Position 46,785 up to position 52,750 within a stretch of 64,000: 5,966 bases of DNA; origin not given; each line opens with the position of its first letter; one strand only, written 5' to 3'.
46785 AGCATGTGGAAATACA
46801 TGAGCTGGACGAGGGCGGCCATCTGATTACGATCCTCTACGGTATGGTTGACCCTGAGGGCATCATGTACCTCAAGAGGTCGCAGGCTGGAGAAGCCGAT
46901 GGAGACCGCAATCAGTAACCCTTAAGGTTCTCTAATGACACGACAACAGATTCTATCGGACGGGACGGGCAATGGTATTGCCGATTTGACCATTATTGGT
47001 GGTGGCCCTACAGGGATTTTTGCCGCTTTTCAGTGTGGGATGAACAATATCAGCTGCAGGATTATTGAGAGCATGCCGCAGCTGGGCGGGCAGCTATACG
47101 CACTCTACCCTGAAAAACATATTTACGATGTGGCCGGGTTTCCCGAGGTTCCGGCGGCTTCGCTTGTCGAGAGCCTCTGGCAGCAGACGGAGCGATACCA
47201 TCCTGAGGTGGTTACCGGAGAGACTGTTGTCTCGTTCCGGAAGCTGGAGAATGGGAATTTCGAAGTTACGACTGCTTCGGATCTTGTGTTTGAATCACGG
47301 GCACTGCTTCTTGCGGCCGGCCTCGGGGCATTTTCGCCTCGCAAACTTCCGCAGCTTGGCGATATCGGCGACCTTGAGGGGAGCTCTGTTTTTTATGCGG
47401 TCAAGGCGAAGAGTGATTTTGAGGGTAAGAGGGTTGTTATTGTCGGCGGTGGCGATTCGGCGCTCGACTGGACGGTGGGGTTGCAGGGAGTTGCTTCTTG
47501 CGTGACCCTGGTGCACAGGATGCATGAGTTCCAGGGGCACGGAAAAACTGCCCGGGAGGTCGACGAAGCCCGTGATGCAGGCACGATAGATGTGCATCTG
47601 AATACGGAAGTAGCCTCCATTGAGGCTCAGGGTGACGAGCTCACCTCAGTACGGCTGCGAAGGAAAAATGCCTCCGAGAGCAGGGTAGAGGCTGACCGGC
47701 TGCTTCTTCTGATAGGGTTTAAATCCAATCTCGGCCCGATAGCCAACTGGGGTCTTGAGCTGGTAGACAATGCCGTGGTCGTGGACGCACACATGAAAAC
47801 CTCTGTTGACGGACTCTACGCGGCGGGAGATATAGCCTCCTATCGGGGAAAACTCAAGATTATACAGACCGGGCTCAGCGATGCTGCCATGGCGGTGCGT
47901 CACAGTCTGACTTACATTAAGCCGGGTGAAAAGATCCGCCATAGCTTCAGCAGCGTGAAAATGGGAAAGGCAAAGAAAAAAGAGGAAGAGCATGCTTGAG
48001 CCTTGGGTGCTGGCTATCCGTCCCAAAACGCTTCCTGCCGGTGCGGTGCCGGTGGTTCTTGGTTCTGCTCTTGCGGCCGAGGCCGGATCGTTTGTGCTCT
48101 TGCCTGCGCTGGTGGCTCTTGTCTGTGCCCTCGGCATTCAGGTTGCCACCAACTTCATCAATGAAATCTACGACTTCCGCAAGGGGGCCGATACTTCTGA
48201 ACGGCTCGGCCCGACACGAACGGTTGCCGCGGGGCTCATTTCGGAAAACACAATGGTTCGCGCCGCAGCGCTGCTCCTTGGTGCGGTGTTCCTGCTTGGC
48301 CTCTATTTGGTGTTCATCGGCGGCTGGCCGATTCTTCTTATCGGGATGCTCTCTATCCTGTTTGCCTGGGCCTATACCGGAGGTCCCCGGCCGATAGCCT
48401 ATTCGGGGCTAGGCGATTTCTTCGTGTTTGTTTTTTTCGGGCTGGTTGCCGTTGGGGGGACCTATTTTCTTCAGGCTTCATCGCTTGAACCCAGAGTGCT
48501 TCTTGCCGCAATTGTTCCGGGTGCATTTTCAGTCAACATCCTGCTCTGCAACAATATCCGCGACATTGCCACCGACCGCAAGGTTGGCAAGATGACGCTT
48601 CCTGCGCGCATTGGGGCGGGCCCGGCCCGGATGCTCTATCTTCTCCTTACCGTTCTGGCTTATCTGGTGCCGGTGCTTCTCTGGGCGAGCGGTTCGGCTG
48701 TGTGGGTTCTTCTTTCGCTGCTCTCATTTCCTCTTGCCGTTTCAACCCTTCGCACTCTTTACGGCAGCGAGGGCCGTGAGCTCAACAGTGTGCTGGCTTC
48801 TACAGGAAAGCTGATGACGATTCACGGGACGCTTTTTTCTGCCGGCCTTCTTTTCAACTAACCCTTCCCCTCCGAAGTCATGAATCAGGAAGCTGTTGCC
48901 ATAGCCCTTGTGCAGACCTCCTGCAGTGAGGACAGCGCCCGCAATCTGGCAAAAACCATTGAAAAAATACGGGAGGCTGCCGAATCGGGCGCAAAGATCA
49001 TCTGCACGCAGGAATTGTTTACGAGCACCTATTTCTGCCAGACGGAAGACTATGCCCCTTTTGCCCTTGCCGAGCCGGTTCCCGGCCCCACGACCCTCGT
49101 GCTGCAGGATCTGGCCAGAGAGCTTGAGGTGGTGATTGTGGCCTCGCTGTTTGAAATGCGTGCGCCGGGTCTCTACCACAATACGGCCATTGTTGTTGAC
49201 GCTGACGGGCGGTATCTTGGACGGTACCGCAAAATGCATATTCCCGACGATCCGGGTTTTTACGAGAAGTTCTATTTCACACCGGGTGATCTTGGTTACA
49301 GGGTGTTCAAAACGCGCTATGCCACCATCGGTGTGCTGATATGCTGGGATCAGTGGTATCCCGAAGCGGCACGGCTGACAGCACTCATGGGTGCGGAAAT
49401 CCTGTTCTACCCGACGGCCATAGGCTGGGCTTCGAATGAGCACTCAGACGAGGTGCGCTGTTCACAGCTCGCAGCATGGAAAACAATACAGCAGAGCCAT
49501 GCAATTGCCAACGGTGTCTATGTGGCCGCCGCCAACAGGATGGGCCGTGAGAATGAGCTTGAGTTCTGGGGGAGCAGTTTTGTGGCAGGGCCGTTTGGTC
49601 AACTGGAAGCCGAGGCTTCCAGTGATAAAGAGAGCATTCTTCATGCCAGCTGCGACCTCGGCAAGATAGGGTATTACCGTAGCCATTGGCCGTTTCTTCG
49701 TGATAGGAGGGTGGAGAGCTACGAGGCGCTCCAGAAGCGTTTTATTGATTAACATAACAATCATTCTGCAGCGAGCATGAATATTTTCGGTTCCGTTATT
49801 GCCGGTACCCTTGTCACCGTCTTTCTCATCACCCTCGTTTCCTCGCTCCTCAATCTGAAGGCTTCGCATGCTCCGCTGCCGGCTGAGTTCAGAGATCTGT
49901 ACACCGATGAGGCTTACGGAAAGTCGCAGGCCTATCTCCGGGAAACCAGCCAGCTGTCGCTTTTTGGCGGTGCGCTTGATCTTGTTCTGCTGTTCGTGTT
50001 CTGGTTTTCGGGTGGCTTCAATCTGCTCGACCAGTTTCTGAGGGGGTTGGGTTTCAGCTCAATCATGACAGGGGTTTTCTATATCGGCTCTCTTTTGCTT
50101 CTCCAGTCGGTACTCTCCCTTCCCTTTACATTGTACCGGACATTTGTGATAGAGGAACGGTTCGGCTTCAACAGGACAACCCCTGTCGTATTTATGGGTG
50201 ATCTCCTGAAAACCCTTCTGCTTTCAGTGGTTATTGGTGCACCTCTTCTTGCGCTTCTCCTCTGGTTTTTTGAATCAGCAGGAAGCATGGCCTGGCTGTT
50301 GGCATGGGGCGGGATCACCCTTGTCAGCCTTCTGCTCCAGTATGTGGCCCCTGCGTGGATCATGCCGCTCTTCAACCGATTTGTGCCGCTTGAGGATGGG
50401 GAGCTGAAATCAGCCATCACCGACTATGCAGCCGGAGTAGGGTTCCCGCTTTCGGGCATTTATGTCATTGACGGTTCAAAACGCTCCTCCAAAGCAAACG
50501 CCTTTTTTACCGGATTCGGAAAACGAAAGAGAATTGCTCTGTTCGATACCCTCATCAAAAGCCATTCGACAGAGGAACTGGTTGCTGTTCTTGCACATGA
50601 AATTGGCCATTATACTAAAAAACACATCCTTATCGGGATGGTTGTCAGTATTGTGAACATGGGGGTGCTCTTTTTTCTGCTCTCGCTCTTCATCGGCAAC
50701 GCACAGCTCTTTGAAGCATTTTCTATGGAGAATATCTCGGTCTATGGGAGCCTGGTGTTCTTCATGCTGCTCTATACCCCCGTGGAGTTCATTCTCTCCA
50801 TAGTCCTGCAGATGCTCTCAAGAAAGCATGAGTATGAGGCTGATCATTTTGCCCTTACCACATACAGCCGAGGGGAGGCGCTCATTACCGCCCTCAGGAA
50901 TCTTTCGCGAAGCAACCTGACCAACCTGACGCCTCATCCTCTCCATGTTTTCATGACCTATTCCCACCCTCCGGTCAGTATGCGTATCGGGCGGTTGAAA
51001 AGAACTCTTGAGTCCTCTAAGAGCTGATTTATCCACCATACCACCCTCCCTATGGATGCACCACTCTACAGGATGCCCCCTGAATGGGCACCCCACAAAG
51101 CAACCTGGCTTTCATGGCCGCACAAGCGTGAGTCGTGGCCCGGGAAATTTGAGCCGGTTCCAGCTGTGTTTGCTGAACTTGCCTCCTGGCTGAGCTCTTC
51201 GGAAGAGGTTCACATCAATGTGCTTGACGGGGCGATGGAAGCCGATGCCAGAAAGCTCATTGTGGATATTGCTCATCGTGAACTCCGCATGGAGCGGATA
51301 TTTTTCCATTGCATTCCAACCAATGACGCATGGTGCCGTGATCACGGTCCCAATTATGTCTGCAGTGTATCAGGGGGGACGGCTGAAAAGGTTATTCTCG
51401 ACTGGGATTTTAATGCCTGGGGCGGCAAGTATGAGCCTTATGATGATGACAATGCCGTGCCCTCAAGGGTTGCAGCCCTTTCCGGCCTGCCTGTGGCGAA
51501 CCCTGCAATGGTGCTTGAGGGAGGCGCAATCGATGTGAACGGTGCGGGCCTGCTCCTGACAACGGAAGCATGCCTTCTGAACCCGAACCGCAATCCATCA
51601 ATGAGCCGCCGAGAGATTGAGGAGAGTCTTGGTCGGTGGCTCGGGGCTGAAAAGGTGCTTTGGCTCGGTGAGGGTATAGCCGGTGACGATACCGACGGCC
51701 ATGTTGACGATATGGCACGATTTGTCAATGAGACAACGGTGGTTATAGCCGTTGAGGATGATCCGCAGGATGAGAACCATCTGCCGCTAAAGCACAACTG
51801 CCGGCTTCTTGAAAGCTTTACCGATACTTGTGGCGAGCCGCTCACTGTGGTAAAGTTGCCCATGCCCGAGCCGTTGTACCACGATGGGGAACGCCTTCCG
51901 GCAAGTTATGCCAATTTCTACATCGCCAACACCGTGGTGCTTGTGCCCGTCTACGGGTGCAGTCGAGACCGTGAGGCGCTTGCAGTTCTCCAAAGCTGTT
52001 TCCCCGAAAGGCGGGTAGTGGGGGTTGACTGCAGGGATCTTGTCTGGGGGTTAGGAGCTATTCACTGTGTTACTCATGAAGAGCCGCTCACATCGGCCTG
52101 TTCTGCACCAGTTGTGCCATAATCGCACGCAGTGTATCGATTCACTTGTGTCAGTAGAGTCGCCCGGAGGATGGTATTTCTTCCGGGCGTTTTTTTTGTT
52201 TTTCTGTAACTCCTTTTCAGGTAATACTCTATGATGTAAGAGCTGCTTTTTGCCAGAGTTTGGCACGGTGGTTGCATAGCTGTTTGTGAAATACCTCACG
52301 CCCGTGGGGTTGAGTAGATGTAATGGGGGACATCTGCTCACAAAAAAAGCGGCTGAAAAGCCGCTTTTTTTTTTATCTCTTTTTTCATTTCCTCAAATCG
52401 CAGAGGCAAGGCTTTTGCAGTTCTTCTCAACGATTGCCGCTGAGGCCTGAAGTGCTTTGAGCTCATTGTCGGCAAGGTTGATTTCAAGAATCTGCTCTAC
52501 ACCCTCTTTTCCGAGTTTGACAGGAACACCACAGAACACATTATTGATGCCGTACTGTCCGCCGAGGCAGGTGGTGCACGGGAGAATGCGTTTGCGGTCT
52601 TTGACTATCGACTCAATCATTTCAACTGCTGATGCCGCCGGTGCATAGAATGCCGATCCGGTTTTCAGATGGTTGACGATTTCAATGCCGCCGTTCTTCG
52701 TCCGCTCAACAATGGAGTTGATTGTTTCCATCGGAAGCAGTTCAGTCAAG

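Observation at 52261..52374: Orphan sigma-54 promoter with a terminator-bounded transcript of about 90 nt: candidate sigma-54-dependent small RNA between aguA and mdh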

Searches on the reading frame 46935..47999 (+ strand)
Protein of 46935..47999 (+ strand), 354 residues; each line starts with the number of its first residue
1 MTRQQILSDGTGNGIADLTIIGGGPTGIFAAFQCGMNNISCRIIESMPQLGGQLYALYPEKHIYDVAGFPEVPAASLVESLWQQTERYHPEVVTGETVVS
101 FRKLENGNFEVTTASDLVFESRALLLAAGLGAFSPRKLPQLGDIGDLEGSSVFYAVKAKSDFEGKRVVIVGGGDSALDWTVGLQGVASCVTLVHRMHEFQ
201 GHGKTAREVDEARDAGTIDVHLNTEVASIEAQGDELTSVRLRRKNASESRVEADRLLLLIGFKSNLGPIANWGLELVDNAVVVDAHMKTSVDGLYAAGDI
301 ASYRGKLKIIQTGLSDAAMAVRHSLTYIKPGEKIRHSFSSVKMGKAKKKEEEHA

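Call 48: search_protein_families(library=pfam, proteins=[window:46935-47999:+])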
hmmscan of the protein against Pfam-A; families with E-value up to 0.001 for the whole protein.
window:46935-47999:+ (354 aa): 10 families
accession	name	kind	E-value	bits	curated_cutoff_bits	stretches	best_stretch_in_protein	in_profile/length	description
PF07992.20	Pyr_redox_2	-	7.7e-32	111.3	26.1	1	17-316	2-283/291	Pyridine nucleotide-disulphide oxidoreductase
PF13738.12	Pyr_redox_3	-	8.8e-24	84.7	30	1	85-298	91-305/305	Pyridine nucleotide-disulphide oxidoreductase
PF00070.33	Pyr_redox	-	1.1e-11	45.5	22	1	166-242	1-80/82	Pyridine nucleotide-disulphide oxidoreductase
PF03486.20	HI0933_like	-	2.7e-10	40.6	50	1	17-53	2-38/244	HI0933-like protein Rossmann domain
PF00890.30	FAD_binding_2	-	2.7e-07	30.6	20.4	0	17-54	1-38/414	FAD binding domain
PF12831.13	FAD_oxidored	-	2.8e-07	30.6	27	1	17-54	1-38/416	FAD dependent oxidoreductase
PF13450.12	NAD_binding_8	-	8.8e-05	23.2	21.9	1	20-56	1-37/68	NAD(P)-binding Rossmann-like domain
PF13434.12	Lys_Orn_oxgnase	-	0.00019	21.1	21.3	0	108-183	131-207/339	L-lysine 6-monooxygenase/L-ornithine 5-monooxygenase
PF01494.25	FAD_binding_3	-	0.0005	19.8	22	0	209-254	107-151/349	FAD binding domain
PF01266.30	DAO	-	0.00081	19.4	27.9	0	74-132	148-206/353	FAD dependent oxidoreductase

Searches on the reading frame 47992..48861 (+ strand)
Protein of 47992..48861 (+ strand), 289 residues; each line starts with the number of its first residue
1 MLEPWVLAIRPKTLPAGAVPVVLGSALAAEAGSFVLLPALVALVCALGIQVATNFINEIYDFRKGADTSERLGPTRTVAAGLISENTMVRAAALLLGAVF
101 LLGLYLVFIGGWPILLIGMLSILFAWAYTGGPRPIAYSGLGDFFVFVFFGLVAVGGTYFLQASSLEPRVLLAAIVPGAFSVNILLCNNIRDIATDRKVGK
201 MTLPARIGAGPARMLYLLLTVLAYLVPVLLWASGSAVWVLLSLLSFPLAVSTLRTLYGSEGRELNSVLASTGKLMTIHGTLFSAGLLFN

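Call 48: search_protein_families(library=pfam, proteins=[window:47992-48861:+])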
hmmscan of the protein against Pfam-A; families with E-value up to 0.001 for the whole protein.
window:47992-48861:+ (289 aa): 1 family
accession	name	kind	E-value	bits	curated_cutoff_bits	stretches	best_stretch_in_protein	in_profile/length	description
PF01040.23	UbiA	-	2.3e-36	125.8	34.2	1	19-254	2-231/250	UbiA prenyltransferase family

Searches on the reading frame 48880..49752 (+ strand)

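Call 48: search_protein_families(library=pfam, proteins=[window:48880-49752:+])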
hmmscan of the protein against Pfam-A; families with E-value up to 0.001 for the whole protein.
window:48880-49752:+ (290 aa): 1 family
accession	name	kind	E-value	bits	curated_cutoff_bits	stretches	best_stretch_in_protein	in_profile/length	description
PF00795.27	CN_hydrolase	-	5.9e-61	206.5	23.2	1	8-267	2-255/256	Carbon-nitrogen hydrolase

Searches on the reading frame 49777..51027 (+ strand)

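Call 31: search_protein_families(library=pfam, proteins=[window:49777-51027:+])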
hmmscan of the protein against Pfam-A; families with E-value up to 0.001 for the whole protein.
window:49777-51027:+ (416 aa): 2 families
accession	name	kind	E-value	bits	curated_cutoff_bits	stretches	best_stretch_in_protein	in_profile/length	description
PF16491.10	Peptidase_M48_N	-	1.3e-54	185.2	27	1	26-201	4-179/179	CAAX prenyl protease N-terminal, five membrane helices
PF01435.24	Peptidase_M48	-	4.6e-39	134.6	20.3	1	204-409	1-184/186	Peptidase family M48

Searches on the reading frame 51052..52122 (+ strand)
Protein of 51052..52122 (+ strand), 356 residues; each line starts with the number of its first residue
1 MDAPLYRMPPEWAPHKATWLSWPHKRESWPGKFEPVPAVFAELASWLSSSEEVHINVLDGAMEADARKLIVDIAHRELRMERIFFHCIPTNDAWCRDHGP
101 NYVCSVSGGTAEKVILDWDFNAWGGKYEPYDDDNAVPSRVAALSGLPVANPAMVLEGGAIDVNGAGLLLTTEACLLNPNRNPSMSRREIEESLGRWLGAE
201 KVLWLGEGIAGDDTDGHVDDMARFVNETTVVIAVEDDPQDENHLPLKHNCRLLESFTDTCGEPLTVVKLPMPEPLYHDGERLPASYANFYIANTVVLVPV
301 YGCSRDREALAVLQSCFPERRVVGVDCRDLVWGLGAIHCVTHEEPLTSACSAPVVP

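Call 31: search_protein_families(library=pfam, proteins=[window:51052-52122:+])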
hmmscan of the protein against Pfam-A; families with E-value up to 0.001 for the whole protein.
window:51052-52122:+ (356 aa): 1 family
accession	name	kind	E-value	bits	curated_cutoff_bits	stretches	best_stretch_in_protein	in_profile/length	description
PF04371.20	PAD_porph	-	4e-125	417.8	25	1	7-345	1-321/321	Porphyromonas-type peptidyl-arginine deiminase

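Call 40: search_protein_families(library=ncbifam, proteins=[window:51052-52122:+], max_evalue=1e-10)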
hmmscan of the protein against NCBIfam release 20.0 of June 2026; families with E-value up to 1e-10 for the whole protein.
window:51052-52122:+ (356 aa): 2 families
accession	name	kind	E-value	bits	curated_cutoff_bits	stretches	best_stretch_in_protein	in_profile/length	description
NF010070.0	PRK13551.1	subfamily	1.8e-90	303.4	483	1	6-345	13-362/365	agmatine deiminase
TIGR03380.1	agmatine_aguA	equivalog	4.9e-86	288.9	381.8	1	6-345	8-356/357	agmatine deiminase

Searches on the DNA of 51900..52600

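Call 3: search_rna_families(source=window, start=51900, end=52600, threshold=evalue, max_evalue=10, show_alignments=3)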
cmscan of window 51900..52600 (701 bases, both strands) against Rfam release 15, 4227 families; matches with E-value up to 10: 30.
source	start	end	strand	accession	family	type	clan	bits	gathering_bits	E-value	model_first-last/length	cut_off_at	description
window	52288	52354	+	RF01696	Chlorobi-1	Gene; sRNA;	-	86.2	50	2.7e-25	1-67/67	no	Chlorobi-1 RNA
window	52290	52376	+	RF02059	STnc50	Gene; sRNA;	-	32.8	55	0.0012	1-84/84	no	Salmonella enterica sRNA STnc40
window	52342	52412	-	RF02057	STnc40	Gene; sRNA;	-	26.4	45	0.027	1-70/70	no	Salmonella enterica sRNA STnc40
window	52322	52376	+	RF02064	STnc370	Gene; sRNA;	-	25.3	54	0.58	1-71/71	no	Enterobacterial sRNA STnc370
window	52342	52402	-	RF02083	OrzO-P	Gene; antitoxin;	-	24.6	60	0.14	1-76/76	no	OrzO-P RNA antitoxin family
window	52336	52441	-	RF01409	STnc250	Gene; sRNA;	-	23.3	42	0.034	1-94/94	no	STnc250 Hfq binding RNA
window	52340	52400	+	RF02900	AaHKsRNA82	Gene; sRNA;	-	22.7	51.4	0.63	1-81/81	no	Aggregatibacter sRNA 82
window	52340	52476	-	RF01408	sraL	Gene; sRNA;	-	21.7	39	0.014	1-142/142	no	sraL Hfq binding RNA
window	52340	52372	+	RF02054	STnc420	Gene; sRNA;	-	20.9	70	0.23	23-54/58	no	Salmonella enterica sRNA STnc420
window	52346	52392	-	RF02844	RefA9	Gene; antisense;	-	20.9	49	1.2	1-64/64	no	Enterococcus sRNA A9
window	52318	52376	+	RF02074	STnc240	Gene; sRNA;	-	20.9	55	1.9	1-77/77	no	Enterobacterial sRNA STnc240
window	52342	52382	+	RF02420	Bp1_162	Gene; sRNA;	-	20.4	50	0.76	1-100/100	no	Burkholderia sRNA Bp1_Cand612_SIPHT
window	52340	52411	-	RF02059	STnc50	Gene; sRNA;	-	20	55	1.2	5-80/84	no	Salmonella enterica sRNA STnc40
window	52288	52378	+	RF02053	STnc430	Gene; sRNA;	-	20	47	1.4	1-162/162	no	Enterobacterial sRNA STnc430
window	52338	52388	-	RF02063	STnc350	Gene; sRNA;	-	19.6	60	0.56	1-68/68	no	Salmonella enterica sRNA STnc350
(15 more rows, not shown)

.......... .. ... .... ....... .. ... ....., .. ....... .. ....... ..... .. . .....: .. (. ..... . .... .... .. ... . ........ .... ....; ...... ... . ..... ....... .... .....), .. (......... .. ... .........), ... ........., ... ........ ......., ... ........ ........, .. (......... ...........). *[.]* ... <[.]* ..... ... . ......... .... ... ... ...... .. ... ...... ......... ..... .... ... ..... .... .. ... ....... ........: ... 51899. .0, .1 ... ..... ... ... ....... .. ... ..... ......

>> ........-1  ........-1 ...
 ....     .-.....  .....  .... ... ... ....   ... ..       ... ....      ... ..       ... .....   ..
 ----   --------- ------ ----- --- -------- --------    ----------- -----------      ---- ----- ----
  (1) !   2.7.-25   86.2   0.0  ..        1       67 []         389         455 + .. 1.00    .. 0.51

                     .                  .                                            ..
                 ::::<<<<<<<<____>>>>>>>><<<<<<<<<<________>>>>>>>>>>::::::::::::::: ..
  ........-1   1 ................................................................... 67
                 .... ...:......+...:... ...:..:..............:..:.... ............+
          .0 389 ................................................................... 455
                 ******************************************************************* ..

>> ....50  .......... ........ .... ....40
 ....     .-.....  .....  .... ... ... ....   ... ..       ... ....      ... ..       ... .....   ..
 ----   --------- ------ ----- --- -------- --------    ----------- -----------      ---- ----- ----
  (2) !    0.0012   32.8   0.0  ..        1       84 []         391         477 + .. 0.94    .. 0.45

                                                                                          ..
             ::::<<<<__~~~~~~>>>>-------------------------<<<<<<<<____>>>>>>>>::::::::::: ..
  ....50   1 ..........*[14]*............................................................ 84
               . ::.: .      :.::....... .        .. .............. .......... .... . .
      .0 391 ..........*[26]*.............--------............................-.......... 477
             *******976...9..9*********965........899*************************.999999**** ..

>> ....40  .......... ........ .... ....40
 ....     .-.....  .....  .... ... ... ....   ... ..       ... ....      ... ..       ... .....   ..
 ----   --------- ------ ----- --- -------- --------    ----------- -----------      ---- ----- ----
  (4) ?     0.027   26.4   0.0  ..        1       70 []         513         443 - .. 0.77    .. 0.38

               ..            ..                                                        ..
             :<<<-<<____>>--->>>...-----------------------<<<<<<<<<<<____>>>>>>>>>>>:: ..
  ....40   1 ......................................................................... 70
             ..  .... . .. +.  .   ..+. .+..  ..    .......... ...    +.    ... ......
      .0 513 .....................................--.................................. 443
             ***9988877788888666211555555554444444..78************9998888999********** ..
